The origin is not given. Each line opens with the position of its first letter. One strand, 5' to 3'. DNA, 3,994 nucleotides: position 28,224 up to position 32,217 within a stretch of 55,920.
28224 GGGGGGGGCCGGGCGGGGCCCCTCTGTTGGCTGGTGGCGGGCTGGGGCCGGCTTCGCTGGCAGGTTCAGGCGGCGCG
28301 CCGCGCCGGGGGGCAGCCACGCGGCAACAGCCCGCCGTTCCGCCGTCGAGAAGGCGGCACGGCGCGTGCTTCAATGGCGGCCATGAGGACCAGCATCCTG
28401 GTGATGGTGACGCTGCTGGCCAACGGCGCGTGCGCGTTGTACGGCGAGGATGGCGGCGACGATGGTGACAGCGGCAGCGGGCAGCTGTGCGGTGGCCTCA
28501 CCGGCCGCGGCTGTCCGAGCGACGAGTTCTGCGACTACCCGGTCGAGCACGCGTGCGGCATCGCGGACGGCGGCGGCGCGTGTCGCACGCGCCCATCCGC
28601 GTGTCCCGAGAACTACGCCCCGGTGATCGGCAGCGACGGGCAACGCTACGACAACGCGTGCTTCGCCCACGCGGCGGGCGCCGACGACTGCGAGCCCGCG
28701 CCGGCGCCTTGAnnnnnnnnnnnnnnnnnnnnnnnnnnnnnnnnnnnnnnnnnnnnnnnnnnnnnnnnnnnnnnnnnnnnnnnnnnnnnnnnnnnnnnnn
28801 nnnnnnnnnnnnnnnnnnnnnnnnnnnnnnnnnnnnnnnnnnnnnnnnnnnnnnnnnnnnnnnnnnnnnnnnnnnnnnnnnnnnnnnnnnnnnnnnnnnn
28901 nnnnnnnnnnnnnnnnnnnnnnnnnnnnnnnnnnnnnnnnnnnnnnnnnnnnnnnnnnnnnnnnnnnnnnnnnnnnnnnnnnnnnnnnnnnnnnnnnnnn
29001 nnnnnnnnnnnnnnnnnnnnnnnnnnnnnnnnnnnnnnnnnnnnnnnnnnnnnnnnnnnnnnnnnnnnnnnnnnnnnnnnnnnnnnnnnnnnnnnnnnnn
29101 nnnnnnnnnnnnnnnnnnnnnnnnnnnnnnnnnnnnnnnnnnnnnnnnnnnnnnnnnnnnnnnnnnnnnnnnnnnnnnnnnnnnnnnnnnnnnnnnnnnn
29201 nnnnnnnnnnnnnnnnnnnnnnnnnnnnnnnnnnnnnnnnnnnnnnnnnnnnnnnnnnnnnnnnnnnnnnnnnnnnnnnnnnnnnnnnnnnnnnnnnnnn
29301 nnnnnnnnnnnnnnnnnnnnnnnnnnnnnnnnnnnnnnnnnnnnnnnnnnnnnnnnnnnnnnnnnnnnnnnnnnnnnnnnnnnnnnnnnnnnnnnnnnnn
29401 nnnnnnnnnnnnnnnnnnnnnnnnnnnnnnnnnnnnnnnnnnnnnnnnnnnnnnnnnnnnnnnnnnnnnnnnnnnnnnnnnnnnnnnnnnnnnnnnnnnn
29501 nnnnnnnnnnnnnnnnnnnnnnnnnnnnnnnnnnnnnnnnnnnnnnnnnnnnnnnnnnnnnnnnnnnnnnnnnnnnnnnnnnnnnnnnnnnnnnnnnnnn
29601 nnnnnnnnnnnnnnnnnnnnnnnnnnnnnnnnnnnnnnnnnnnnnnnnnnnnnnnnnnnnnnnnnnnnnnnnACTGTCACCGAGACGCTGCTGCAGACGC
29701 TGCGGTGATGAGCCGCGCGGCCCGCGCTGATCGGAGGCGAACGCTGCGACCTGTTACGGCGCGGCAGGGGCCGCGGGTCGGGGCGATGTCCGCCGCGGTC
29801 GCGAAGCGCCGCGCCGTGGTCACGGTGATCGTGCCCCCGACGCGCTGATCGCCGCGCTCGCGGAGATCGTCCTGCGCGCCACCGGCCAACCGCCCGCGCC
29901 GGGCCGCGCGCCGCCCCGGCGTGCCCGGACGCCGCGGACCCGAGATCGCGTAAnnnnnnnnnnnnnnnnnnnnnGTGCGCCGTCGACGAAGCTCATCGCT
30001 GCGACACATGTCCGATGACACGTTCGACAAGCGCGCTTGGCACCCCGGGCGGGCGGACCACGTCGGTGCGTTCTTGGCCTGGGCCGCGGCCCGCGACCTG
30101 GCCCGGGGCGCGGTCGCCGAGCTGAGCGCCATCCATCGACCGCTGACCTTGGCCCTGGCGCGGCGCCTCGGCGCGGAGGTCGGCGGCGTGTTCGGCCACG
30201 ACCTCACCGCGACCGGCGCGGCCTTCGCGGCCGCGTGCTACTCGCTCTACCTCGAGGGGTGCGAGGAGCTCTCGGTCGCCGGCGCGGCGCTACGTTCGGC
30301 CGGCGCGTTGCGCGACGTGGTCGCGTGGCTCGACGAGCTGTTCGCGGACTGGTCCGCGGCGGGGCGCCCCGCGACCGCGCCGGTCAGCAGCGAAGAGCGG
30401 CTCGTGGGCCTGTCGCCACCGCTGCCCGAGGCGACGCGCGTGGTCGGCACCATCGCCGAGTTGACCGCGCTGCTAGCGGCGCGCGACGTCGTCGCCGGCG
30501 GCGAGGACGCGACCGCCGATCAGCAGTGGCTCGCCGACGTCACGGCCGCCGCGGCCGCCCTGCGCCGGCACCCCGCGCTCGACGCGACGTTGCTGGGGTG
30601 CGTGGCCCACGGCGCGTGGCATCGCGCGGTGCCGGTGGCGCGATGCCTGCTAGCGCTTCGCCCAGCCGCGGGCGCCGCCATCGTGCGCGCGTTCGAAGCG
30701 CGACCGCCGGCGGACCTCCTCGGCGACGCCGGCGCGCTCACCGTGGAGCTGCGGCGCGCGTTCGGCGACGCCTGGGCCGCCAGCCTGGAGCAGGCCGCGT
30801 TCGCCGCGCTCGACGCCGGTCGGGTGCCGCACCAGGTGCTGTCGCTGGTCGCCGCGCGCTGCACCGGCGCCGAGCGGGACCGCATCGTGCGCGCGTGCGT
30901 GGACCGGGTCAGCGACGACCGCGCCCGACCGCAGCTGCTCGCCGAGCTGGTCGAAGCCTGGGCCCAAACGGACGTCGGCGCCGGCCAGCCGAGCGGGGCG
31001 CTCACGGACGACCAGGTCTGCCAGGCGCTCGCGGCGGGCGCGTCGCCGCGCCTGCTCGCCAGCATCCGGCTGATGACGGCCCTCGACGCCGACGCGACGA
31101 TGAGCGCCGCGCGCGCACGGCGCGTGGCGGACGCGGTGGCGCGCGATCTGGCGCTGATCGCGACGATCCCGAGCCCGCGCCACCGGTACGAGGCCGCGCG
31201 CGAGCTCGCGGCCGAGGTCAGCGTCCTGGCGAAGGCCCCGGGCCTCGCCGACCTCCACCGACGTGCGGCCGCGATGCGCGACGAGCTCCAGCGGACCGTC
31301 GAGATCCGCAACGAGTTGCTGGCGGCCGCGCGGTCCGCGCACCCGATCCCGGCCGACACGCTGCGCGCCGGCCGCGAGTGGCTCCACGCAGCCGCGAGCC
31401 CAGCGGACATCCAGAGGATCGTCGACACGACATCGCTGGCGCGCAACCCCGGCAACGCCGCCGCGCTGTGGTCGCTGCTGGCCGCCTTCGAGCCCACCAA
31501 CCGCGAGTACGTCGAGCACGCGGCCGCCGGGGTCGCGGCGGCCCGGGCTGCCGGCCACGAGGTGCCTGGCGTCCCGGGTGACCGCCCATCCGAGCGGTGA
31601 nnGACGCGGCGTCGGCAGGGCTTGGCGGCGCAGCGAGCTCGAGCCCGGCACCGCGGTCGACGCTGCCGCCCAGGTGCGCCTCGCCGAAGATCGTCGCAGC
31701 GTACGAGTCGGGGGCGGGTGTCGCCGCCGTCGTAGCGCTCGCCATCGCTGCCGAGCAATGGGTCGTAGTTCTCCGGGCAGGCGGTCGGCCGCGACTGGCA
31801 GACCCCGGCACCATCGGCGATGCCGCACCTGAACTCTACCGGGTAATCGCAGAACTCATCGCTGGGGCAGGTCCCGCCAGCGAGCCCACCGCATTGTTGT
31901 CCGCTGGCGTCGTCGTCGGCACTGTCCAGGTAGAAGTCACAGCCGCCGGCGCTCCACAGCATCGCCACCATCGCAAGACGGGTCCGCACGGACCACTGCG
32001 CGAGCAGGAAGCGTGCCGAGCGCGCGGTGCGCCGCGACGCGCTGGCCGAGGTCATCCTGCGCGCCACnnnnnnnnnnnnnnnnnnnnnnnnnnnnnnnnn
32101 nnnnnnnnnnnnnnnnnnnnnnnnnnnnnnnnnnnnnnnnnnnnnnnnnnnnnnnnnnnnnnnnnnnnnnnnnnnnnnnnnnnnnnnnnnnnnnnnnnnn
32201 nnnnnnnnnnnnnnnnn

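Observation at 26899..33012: Mosaic segmental duplication: TetR 3' end, lipoprotein leader/signal, and Kazal-like small protein present in two or three rearranged copies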

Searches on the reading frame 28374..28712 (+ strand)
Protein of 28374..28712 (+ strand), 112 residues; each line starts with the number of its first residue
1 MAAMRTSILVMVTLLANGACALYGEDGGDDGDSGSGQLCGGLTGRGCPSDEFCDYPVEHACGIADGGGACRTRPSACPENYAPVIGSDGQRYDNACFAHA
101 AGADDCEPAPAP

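Call 9: search_protein_families(library=pfam, proteins=[window:28374-28712:+], max_evalue=0.01)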
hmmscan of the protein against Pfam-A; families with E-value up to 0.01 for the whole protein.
window:28374-28712:+ (112 aa): 2 families
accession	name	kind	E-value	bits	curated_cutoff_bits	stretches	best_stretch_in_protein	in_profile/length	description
PF00050.26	Kazal_1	-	8.3e-06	26.2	21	1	70-97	1-29/49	Kazal-type serine protease inhibitor domain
PF07648.20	Kazal_2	-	0.0017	18.9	22.8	1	75-100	4-31/48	Kazal-type serine protease inhibitor domain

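Call 23: find_homologous_proteins(query=window:28374-28712:+)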
Query window:28374-28712:+ (112 aa): 9 proteins with E <= 0.001 among 13 candidates.
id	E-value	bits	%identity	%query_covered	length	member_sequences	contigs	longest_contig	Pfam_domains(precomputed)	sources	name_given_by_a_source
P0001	9.3e-69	247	99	100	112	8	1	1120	PF00050.27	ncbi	-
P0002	2.0e-44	169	70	92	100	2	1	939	-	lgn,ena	-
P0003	1.9e-40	156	62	97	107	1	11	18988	PF00050.27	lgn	-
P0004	1.7e-39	153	67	97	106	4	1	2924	PF00050.27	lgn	-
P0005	4.5e-39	151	69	90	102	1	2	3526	PF00050.27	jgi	-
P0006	1.7e-37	146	61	96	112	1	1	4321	PF00050.27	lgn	-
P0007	5.3e-37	145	65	96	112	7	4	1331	PF00050.27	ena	-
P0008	1.3e-26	111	59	95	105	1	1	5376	-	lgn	-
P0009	1.4e-19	88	55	70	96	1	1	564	-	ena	-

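Call 24: find_encoding_contigs(protein=P0003, flank=10000, max_places=4)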
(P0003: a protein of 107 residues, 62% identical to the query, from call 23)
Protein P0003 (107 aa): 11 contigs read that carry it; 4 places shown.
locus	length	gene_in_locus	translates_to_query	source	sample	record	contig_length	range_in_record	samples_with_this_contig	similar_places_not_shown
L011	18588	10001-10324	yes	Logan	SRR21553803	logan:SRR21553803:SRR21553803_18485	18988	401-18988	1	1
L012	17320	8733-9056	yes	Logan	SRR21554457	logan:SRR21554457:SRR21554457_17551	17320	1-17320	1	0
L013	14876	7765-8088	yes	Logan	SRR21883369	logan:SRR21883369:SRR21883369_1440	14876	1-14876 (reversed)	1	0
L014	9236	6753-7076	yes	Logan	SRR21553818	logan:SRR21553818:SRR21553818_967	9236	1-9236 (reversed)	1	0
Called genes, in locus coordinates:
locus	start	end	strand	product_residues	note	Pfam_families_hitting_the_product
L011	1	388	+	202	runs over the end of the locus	-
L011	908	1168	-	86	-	-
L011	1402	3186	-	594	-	PF08757:CotH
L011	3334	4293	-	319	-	-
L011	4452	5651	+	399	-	-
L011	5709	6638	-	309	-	PF00106:adh_short, PF08659:KR (weak), PF13561:adh_short_C2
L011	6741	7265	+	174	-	-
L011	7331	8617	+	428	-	-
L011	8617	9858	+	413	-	-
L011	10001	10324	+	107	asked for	PF00050:Kazal_1 (weak)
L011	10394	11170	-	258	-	-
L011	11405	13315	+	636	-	PF01053:Cys_Met_Meta_PP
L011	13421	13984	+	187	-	-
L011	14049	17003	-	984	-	PF02369:Big_1 (faint), PF15976:CooC_C (faint), PF13620:CarboxypepD_reg, PF13620:CarboxypepD_reg, PF13620:CarboxypepD_reg, PF13620:CarboxypepD_reg, PF13180:PDZ_2 (weak), PF17820:PDZ_6 (weak), +6 more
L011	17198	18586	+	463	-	?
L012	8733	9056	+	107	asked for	PF00050:Kazal_1 (weak)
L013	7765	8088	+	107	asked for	PF00050:Kazal_1 (weak)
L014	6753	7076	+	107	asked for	PF00050:Kazal_1 (weak)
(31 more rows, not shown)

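Call 25: find_encoding_contigs(protein=P0008, flank=10000, max_places=3)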
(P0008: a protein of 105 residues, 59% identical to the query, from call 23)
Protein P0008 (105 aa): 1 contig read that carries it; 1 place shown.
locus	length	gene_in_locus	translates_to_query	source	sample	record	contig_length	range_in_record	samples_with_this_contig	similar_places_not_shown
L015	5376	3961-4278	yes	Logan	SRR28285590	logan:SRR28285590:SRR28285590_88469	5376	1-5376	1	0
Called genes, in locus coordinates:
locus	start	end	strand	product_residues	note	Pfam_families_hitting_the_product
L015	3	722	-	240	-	?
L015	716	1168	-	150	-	PF05962:HutD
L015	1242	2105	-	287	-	PF04542:Sigma70_r2, PF08281:Sigma70_r4_2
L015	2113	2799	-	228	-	PF00106:adh_short (faint), PF13561:adh_short_C2 (weak)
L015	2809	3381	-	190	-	-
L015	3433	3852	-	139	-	-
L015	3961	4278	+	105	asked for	-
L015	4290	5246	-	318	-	-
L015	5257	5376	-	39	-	?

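Call 27: find_encoding_contigs(protein=P0004, flank=10000, max_places=4)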
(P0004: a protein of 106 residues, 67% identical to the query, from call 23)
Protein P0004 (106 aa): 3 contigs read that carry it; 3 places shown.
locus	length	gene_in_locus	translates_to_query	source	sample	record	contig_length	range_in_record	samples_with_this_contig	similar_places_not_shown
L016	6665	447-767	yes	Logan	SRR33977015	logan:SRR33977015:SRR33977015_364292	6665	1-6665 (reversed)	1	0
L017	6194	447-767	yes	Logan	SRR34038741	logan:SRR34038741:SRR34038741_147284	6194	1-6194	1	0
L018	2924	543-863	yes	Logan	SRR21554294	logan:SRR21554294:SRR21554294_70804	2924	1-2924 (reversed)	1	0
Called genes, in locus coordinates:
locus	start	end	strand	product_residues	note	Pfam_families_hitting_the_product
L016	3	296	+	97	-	?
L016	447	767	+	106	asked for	PF00050:Kazal_1 (weak)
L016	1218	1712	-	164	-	-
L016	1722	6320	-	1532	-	PF13699:eCIS_core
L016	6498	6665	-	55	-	?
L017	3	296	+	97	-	?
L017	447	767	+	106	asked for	PF00050:Kazal_1 (weak)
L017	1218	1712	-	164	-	-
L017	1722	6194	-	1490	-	?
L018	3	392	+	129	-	?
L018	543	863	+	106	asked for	PF00050:Kazal_1 (weak)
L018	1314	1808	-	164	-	-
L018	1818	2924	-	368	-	?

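Call 44: search_protein_families(library=ncbifam, proteins=[window:28374-28712:+], max_evalue=0.01)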
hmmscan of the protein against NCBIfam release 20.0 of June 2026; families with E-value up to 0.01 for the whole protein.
window:28374-28712:+ (112 aa): 0 families

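Call 71: predict_structure(alignment_id=A4)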
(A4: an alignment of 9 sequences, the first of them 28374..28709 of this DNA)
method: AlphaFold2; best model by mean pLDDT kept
length: 112 residues; sequences in the alignment: 9
mean_pLDDT: 65.4   pTM: 0.51
mean pLDDT of the five models: 65.4, 56.5, 54.9, 48.9, 46.9
residues with pLDDT >= 90: 0; 70-90: 59; 50-70: 30; < 50: 23
segments of 3 or more residues with pLDDT < 50: 1-4, 17-31
pLDDT, mean of each block of 10 residues (from residue 1): 51 47 37 70 72 64 61 75 82 82 77 67
secondary structure, 60 per line:
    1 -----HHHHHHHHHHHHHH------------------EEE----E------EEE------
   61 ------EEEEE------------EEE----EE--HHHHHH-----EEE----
elements in order: H6-19 E38-40 E52-54 E67-71 E84-86 H95-100 E106-108

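Call 75: fold_search(model_id=the predicted structure, library=pdb)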
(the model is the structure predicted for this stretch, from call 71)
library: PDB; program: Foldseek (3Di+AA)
matches with E <= 10: 70; with E <= 0.001: 0
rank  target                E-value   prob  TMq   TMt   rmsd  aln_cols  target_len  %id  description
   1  2arp_F                1.1e-01  0.60  0.25  0.21   6.2        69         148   23  Activin A in complex with Fs12 fragment of follistatin (released 2006-03-07)
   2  3hh2_D                1.5e-01  0.66  0.26  0.14   5.7        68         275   24  Crystal structure of the myostatin:follistatin 288 complex (released 2009-08-04)
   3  3b4v_H                1.5e-01  0.51  0.26  0.18   6.1        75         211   16  X-Ray structure of Activin in complex with FSTL3 (released 2008-09-02)
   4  5jhw_C                1.8e-01  0.57  0.26  0.14   6.0        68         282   24  Crystal Structure of the GDF11:Follistatin 288 complex (released 2017-03-22)
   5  2b0u_C                2.0e-01  0.47  0.26  0.14   6.4        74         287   22  The Structure of the Follistatin:Activin Complex (released 2005-10-11)
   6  3b4v_D                2.0e-01  0.44  0.26  0.18   6.1        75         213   16  X-Ray structure of Activin in complex with FSTL3 (released 2008-09-02)
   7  3hh2_C                2.6e-01  0.51  0.26  0.14   5.6        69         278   23  Crystal structure of the myostatin:follistatin 288 complex (released 2009-08-04)
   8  5jhw_D                2.7e-01  0.44  0.26  0.14   5.9        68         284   24  Crystal Structure of the GDF11:Follistatin 288 complex (released 2017-03-22)
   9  2b0u_D                2.9e-01  0.35  0.26  0.14   6.4        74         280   22  The Structure of the Follistatin:Activin Complex (released 2005-10-11)
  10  6maa                  3.9e-01  0.54  0.28  0.38   8.0        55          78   25  WFIKKN2 Follistatin Domain (released 2019-03-06)
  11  3b4v_C                3.9e-01  0.28  0.27  0.18   6.3        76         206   16  X-Ray structure of Activin in complex with FSTL3 (released 2008-09-02)
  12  2kmo_MODEL_1_A        5.7e-01  0.84  0.30  0.67   4.0        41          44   36  Solution structure of native Leech-derived tryptase inhibitor, LDTI (released 2009-11-10)
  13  6jza                  8.1e-01  0.30  0.26  0.34   9.7        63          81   22  Structure of Fstl1 (released 2019-08-21)
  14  2sgq_I                8.7e-01  0.69  0.23  0.47   1.4        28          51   39  GLN 18 VARIANT OF TURKEY OVOMUCOID INHIBITOR THIRD DOMAIN COMPLEXED WITH STREPTOMYCES GRISEUS PROTEINASE B AT PH 6.5 (released 2003-08-26)
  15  1sgd_I                8.7e-01  0.51  0.25  0.48   3.2        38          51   29  ASP 18 VARIANT OF TURKEY OVOMUCOID INHIBITOR THIRD DOMAIN COMPLEXED WITH STREPTOMYCES GRISEUS PROTEINASE B AT PH 6.5 (released 2003-08-26)
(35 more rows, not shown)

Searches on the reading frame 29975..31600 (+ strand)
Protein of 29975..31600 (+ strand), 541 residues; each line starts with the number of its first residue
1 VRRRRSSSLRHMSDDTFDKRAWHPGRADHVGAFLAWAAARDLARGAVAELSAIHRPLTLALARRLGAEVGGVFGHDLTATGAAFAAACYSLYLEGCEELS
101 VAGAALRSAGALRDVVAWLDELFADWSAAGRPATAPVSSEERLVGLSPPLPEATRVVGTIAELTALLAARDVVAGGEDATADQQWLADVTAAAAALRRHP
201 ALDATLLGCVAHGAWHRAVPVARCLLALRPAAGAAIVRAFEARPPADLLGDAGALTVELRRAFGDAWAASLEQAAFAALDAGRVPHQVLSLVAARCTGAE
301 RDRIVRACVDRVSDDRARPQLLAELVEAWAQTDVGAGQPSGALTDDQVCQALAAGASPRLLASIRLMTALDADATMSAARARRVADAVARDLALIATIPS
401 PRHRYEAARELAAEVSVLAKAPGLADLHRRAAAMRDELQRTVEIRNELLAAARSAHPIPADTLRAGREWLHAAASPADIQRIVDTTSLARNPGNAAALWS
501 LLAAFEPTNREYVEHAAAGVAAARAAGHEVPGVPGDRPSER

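Call 9: search_protein_families(library=pfam, proteins=[window:29975-31600:+], max_evalue=0.01)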
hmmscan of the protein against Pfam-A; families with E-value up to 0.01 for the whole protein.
window:29975-31600:+ (541 aa): 0 families

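Call 22: find_related_loci(query=window:29975-31600:+, collection=genome_contigs, flank=10000)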
Query window:29975-31600:+ (541 aa) in genome_contigs; peptide patterns used: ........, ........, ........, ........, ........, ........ (x = any residue, [..] = any of these).
215 stretches matched a pattern, but none encodes a relative of the query by tblastn (E <= 1e-3).

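Call 44: search_protein_families(library=ncbifam, proteins=[window:29975-31600:+], max_evalue=0.01)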
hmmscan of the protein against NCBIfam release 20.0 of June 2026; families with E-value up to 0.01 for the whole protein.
window:29975-31600:+ (541 aa): 0 families

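Call 82: search_protein_families(library=pfam, proteins=[window:30008-31600:+], max_evalue=5)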
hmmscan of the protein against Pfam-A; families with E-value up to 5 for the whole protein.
window:30008-31600:+ (530 aa): 1 family
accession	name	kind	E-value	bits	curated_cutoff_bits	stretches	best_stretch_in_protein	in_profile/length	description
PF25191.1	DUF7832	-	0.18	12.4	27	1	16-78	23-90/115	Domain of unknown function (DUF7832)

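Call 83: search_solved_structures(query=window:30008-31600:+, max_evalue=1)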
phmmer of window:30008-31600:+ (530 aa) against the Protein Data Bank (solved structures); distinct sequences matched with E-value up to 1: 0.

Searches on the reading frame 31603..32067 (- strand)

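Call 9: search_protein_families(library=pfam, proteins=[window:31603-32067:-], max_evalue=0.01)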
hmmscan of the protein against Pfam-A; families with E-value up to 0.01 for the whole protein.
window:31603-32067:- (155 aa): 1 family
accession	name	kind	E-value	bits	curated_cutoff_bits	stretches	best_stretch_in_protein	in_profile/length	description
PF00050.26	Kazal_1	-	0.0057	17.1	21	0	90-113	1-25/49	Kazal-type serine protease inhibitor domain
